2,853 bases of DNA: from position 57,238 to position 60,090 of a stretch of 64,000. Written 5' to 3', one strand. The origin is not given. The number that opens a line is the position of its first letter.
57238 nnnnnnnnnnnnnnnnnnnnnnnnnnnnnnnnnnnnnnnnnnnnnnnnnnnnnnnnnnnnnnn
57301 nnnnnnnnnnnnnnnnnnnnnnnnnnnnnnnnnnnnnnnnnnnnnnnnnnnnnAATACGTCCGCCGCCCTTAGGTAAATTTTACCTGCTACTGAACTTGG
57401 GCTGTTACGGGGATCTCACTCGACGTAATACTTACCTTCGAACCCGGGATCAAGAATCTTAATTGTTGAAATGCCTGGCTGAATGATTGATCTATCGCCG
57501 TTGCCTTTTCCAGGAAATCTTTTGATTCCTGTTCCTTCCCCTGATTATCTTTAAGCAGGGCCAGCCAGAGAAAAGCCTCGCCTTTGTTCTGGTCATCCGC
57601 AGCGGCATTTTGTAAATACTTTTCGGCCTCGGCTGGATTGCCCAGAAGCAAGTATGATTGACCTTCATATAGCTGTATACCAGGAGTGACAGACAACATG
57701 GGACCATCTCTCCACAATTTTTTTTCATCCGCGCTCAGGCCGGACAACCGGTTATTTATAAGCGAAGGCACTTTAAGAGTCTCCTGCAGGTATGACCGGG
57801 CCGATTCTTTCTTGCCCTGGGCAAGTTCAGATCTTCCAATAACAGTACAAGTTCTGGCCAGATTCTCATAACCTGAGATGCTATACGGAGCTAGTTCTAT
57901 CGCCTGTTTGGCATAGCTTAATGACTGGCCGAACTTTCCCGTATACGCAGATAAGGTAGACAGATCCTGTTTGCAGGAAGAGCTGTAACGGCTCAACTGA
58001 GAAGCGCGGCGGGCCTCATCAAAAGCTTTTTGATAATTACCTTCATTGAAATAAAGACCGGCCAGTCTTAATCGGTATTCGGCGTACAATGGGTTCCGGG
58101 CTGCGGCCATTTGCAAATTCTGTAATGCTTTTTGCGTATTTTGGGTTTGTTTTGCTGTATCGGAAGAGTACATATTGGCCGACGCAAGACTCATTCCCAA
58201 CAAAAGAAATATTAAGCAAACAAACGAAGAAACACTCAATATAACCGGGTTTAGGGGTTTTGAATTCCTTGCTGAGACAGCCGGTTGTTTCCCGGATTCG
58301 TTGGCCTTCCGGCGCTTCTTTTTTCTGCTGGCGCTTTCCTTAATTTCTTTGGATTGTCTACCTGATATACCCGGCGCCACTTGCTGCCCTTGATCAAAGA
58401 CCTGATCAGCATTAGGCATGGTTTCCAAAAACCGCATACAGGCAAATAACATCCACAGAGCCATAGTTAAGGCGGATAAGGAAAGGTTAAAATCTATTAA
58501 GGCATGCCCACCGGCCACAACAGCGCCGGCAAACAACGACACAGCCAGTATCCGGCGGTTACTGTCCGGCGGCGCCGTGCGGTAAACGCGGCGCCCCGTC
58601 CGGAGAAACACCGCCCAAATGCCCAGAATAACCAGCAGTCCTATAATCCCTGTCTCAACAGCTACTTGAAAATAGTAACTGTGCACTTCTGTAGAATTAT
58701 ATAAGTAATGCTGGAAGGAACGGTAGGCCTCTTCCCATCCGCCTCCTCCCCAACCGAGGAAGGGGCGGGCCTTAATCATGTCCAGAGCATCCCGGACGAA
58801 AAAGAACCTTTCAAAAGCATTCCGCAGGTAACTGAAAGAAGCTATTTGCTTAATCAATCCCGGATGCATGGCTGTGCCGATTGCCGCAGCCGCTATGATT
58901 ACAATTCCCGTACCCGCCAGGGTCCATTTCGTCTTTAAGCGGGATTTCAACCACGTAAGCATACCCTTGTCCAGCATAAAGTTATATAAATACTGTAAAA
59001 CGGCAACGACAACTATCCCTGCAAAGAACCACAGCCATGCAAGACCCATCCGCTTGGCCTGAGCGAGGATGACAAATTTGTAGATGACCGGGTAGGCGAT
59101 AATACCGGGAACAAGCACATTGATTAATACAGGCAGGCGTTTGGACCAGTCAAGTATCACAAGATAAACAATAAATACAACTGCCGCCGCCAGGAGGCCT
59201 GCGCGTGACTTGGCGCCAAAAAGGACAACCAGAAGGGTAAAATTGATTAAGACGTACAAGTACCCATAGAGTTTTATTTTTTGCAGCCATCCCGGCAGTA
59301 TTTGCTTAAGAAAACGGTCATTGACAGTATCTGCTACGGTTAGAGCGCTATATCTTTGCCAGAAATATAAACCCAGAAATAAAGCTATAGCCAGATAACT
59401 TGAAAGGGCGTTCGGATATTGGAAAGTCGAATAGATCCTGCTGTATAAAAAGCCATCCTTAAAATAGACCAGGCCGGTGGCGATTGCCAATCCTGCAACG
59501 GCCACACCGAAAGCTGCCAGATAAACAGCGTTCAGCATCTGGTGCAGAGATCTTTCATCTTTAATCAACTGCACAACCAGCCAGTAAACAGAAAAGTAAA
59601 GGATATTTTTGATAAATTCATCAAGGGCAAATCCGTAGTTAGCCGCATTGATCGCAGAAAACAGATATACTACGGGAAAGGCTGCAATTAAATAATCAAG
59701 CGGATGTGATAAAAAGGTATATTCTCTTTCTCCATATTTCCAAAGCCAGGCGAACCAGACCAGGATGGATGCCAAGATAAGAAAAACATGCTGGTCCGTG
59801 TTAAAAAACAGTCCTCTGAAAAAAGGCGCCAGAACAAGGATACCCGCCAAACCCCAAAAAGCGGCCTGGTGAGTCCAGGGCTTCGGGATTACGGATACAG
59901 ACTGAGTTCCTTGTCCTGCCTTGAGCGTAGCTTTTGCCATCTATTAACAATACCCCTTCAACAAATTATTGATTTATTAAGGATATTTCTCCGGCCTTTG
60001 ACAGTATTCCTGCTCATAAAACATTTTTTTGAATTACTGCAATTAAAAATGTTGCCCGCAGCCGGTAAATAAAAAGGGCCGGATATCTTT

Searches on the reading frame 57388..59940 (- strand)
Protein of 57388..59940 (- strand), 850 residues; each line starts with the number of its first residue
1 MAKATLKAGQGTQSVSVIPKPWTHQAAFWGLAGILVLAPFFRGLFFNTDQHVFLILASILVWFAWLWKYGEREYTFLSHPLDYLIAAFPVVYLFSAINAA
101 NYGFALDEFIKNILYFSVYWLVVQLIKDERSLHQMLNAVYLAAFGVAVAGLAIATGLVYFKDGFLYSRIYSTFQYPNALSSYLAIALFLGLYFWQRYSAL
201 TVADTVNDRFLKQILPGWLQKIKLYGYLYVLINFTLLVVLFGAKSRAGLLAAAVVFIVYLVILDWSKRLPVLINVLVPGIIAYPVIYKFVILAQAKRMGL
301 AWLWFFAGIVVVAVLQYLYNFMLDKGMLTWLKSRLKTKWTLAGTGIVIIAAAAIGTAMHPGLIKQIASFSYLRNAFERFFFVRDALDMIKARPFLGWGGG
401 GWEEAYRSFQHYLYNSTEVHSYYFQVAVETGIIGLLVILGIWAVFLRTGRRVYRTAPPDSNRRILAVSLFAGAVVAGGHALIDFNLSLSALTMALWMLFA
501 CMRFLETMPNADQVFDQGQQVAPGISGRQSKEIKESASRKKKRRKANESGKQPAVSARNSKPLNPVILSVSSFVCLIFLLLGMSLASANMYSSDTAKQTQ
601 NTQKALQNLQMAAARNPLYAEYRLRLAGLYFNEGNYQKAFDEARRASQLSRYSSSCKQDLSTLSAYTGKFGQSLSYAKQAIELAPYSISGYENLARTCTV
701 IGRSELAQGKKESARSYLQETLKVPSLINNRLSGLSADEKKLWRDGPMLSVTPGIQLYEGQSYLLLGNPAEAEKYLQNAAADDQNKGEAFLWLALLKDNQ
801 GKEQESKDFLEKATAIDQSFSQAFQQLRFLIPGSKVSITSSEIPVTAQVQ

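Call 7: search_protein_families(library=pfam, proteins=[window:57388-59940:-], max_evalue=0.001)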
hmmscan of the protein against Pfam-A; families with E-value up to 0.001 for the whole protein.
window:57388-59940:- (850 aa): 11 families
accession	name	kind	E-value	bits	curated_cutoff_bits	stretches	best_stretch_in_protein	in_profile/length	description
PF13432.12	TPR_16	-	8.5e-11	42.5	32.7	1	596-646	7-57/65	Tetratricopeptide repeat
PF07719.23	TPR_2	-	9.2e-11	41.4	27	0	757-783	5-31/34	Tetratricopeptide repeat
PF04932.20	Wzy_C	-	1e-09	38.8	31.7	1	233-439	3-149/149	O-Antigen ligase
PF13424.12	TPR_12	-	2.1e-08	34.7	30.1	0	665-723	14-73/77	Tetratricopeptide repeat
PF13181.12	TPR_8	-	3e-08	33.6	25.7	0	788-819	2-33/34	Tetratricopeptide repeat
PF13428.12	TPR_14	-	3.7e-08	33.7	23.5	0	754-794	2-42/44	Tetratricopeptide repeat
PF14559.12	TPR_19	-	2e-07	31.6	25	0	765-827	3-64/68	Tetratricopeptide repeat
PF00515.34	TPR_1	-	5.7e-06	26.4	27.8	0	760-779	8-27/34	Tetratricopeptide repeat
PF13374.12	TPR_10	-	3.7e-05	24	27.5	0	695-723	2-30/42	Tetratricopeptide repeat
PF13431.12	TPR_17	-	4.6e-05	23.8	24.4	0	677-708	2-33/34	Tetratricopeptide repeat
PF13174.12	TPR_6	-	0.00017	22.4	26.3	0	788-812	1-25/33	Tetratricopeptide repeat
